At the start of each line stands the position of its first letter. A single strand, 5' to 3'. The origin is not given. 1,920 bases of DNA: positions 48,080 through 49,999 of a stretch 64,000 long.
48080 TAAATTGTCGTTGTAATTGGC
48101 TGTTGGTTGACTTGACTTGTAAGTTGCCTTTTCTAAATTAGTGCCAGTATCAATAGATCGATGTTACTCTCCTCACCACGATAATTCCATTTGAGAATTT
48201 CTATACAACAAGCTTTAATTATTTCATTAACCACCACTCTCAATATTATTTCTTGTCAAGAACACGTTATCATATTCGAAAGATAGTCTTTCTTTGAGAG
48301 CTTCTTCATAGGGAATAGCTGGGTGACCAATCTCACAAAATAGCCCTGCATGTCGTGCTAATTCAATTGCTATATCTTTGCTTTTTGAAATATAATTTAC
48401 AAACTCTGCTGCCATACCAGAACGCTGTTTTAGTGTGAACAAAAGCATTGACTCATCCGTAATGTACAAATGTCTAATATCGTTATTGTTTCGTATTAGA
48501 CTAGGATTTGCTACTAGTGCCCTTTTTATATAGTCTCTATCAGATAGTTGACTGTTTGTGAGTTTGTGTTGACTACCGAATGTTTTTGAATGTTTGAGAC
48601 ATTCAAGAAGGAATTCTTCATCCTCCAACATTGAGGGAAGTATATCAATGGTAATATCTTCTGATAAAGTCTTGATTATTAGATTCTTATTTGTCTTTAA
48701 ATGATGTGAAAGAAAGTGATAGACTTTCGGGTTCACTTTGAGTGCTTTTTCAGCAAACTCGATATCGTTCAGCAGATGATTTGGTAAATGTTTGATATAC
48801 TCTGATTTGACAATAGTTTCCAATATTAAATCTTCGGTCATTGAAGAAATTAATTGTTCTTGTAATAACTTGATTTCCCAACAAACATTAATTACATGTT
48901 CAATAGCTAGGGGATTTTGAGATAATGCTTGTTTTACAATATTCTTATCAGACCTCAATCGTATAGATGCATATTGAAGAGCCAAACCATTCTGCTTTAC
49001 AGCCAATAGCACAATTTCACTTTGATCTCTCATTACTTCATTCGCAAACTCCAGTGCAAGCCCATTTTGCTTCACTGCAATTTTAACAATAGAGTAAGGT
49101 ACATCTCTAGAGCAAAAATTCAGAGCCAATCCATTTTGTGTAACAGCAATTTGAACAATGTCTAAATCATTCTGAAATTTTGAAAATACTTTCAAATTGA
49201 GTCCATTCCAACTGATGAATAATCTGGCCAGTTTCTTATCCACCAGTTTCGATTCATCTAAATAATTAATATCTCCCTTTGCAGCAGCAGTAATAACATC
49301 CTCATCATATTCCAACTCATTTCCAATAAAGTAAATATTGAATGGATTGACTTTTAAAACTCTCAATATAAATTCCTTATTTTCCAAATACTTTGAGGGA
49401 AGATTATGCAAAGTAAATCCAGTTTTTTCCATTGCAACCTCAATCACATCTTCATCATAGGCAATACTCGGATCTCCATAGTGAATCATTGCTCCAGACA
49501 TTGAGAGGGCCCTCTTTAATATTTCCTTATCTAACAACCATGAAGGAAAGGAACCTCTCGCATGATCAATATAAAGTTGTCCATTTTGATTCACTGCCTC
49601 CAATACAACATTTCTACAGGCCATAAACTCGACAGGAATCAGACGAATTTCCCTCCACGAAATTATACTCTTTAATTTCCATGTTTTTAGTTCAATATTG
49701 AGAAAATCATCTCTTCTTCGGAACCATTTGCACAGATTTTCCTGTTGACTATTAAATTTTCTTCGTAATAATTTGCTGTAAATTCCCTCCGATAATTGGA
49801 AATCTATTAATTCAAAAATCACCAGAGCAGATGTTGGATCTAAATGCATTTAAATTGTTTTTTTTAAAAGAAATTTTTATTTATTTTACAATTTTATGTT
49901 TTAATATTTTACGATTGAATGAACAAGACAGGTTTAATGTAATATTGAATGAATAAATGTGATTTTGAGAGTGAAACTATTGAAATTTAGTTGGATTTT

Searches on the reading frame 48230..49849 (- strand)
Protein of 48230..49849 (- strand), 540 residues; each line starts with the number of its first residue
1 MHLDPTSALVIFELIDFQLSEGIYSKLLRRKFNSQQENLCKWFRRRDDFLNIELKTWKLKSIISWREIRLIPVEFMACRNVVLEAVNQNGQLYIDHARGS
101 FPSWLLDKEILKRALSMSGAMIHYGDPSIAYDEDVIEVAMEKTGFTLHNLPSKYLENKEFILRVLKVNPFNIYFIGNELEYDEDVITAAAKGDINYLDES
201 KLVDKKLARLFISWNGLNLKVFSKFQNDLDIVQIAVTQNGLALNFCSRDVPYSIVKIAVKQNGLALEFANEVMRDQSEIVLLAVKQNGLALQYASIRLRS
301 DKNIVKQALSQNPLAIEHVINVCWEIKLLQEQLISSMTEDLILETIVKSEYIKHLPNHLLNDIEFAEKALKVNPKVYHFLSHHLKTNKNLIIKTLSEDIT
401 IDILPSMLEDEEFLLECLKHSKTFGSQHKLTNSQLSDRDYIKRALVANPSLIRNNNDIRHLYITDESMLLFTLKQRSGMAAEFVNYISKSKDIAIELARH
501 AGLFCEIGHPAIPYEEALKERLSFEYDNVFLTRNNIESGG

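Call 9: search_protein_families(library=pfam, proteins=[window:48230-49849:-], max_evalue=0.01)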
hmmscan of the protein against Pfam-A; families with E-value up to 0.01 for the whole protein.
window:48230-49849:- (540 aa): 1 family
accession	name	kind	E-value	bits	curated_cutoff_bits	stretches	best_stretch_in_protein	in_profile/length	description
PF13475.11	DUF4116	-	4.7e-56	186.5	24.9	4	278-319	3-44/49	Domain of unknown function (DUF4116)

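Call 12: find_encoding_contigs(protein=window:48230-49849:-, flank=2000, max_places=4)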
Protein window:48230-49849:- (540 aa): no gene with exactly this product is on record in the collection.

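Call 49: search_solved_structures(query=window:48230-49849:-, max_evalue=1, show_alignments=2)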
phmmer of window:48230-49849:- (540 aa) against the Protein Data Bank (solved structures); distinct sequences matched with E-value up to 1: 0.
